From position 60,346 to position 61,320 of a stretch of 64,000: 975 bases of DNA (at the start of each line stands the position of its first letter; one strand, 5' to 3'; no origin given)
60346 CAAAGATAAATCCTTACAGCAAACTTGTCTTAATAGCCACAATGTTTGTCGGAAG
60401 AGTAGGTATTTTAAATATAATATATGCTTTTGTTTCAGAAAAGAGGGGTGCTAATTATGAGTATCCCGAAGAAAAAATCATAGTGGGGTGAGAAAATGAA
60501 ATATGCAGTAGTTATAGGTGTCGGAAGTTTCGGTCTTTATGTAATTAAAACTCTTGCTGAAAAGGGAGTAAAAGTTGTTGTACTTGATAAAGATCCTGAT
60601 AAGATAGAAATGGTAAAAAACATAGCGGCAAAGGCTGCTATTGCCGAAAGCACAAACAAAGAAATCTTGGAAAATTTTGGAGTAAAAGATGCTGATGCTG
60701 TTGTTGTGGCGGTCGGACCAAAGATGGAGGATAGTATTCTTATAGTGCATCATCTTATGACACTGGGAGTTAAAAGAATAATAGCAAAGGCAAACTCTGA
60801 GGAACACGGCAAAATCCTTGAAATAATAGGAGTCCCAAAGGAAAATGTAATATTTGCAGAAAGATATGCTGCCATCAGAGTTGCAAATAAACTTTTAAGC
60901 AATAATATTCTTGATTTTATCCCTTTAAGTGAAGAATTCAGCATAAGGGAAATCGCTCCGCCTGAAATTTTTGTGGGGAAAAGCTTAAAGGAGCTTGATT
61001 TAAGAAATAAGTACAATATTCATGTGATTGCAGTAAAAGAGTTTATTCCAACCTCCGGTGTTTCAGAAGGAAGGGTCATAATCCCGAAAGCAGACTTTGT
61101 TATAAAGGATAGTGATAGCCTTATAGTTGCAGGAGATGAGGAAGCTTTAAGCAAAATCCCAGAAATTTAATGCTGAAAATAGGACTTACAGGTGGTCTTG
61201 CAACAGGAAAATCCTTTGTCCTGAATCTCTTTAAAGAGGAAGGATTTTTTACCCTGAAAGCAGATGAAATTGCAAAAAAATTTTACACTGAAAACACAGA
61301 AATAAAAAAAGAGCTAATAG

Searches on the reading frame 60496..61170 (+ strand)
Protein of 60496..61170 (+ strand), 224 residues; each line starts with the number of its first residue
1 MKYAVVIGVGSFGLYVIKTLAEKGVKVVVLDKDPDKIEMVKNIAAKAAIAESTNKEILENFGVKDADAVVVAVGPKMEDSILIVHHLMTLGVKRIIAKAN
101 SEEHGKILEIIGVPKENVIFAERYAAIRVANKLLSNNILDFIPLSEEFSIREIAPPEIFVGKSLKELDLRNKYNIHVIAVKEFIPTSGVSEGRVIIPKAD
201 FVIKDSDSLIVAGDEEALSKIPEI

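Call 21: search_protein_families(library=pfam, proteins=[window:60496-61170:+], max_evalue=0.001)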
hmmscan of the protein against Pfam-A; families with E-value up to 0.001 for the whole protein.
window:60496-61170:+ (224 aa): 12 families
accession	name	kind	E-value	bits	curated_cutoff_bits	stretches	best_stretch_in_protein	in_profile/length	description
PF02254.24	TrkA_N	-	1.6e-24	86.9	23.8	1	5-113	2-110/116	TrkA-N domain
PF02080.26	TrkA_C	-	5.2e-12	45.9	27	1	151-221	4-66/71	TrkA-C domain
PF13460.12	NAD_binding_10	-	7.8e-07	29.6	27.2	1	10-141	4-138/184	NAD(P)H-binding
PF00107.32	ADH_zinc_N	-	6.9e-06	26.5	31.8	1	13-79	3-74/129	Zinc-binding dehydrogenase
PF01262.27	AlaDh_PNT_C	-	7.8e-06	25.9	23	1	5-73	32-100/214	Alanine dehydrogenase/PNT, C-terminal domain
PF03807.23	F420_oxidored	-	2.2e-05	25.4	21.6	1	6-81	4-75/94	NADP oxidoreductase coenzyme F420-dependent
PF03721.20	UDPG_MGDP_dh_N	-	2.2e-05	24.5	27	1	5-60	4-57/187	UDP-glucose/GDP-mannose dehydrogenase family, NAD binding domain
PF01494.25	FAD_binding_3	-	7.5e-05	22.5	22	1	5-66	5-61/349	FAD binding domain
PF03446.21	NAD_binding_2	-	0.0004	20.9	21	1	6-74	4-64/161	NAD binding domain of 6-phosphogluconate dehydrogenase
PF13241.12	NAD_binding_7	-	0.00067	20.6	22.1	0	4-75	10-71/104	Putative NAD(P)-binding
PF01488.26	Shikimate_DH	-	0.00071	20.1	24.3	0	3-74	14-84/138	Shikimate / quinate 5-dehydrogenase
PF21799.2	MurD-like_N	-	0.00084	20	27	0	4-59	3-58/88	Mur ligase MurD-like, N-terminal domain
